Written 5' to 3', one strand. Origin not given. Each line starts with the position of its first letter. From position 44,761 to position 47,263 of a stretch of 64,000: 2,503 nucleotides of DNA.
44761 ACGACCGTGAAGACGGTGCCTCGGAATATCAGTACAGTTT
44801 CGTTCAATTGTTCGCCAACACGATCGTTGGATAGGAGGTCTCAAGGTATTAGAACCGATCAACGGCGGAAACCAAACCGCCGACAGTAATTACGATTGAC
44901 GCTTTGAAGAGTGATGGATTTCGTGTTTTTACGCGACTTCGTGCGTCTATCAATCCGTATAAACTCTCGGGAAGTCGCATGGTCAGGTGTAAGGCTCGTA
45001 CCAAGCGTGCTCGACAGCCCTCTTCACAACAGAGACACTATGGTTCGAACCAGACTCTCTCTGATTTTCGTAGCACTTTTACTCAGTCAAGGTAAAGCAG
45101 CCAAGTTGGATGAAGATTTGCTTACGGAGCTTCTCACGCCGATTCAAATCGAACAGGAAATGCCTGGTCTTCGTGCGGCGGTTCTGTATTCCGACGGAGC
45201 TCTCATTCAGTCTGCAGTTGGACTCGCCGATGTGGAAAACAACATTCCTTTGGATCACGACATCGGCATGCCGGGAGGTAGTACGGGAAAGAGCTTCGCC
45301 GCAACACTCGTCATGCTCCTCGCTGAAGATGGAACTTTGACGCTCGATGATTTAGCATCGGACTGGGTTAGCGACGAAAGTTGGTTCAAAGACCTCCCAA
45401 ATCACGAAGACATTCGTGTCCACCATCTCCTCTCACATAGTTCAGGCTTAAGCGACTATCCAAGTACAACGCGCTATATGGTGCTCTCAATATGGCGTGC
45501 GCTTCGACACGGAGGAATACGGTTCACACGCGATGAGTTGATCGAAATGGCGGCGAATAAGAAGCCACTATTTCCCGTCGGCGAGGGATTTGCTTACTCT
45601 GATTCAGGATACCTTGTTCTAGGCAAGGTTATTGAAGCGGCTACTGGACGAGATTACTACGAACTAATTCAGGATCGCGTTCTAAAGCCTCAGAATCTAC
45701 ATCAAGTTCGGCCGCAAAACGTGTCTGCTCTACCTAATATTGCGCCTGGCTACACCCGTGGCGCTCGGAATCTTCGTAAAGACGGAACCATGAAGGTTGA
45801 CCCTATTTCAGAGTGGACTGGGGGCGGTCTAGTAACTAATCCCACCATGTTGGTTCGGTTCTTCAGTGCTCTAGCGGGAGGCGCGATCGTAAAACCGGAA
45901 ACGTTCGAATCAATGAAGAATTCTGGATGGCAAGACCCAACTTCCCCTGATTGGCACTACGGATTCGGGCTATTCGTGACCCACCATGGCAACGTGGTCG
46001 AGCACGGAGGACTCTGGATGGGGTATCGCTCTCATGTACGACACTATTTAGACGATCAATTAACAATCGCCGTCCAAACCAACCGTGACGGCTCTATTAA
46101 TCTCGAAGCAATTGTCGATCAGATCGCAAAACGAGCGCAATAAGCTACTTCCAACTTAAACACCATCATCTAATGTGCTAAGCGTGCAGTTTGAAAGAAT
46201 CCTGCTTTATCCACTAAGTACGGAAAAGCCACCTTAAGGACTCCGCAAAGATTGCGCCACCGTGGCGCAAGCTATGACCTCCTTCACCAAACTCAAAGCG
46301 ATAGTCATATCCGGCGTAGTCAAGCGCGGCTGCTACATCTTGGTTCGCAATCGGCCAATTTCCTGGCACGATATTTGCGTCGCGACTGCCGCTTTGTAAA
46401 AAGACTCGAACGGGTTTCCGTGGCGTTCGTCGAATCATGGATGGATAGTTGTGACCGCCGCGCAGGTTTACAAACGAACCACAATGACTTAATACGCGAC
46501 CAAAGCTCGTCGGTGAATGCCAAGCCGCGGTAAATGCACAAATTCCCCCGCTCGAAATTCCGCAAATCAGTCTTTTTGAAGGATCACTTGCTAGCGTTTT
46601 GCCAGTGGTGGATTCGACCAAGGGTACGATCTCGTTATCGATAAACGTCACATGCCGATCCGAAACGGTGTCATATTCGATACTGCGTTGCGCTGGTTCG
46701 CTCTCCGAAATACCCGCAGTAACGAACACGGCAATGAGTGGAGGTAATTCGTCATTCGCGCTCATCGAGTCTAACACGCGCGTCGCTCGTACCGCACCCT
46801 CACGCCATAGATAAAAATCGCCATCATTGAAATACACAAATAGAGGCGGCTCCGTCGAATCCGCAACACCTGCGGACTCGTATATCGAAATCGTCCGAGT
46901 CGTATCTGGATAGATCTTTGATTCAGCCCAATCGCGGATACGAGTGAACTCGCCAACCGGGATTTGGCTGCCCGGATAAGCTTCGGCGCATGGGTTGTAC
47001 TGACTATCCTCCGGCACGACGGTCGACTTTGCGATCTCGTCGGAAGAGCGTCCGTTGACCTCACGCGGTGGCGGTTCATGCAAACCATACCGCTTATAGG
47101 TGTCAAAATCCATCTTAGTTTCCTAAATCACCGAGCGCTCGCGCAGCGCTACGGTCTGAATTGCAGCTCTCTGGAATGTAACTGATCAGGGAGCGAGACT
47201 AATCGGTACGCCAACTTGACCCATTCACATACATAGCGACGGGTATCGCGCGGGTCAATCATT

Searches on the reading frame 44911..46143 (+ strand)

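Call 22: search_protein_families(library=pfam, proteins=[window:44911-46143:+], max_evalue=0.001)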
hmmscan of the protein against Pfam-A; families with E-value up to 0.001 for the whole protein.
window:44911-46143:+ (410 aa): 1 family
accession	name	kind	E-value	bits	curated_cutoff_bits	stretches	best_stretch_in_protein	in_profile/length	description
PF00144.29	Beta-lactamase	-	1.9e-50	172.4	27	1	74-396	4-314/329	Beta-lactamase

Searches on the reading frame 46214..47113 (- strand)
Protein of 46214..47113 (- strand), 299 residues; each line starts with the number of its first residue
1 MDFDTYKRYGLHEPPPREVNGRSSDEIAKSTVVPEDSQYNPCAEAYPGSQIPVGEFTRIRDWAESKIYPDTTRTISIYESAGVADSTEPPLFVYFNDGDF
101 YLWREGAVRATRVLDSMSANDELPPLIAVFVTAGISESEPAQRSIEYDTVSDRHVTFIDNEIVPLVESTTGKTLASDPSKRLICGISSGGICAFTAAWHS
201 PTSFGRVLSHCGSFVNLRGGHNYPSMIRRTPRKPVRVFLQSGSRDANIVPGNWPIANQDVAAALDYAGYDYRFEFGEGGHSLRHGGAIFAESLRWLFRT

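Call 22: search_protein_families(library=pfam, proteins=[window:46214-47113:-], max_evalue=0.001)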
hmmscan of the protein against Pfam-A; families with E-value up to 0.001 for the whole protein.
window:46214-47113:- (299 aa): 1 family
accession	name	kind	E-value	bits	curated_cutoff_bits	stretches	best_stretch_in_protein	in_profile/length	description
PF00756.26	Esterase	-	2e-13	51.2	22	1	85-283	19-238/251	Putative esterase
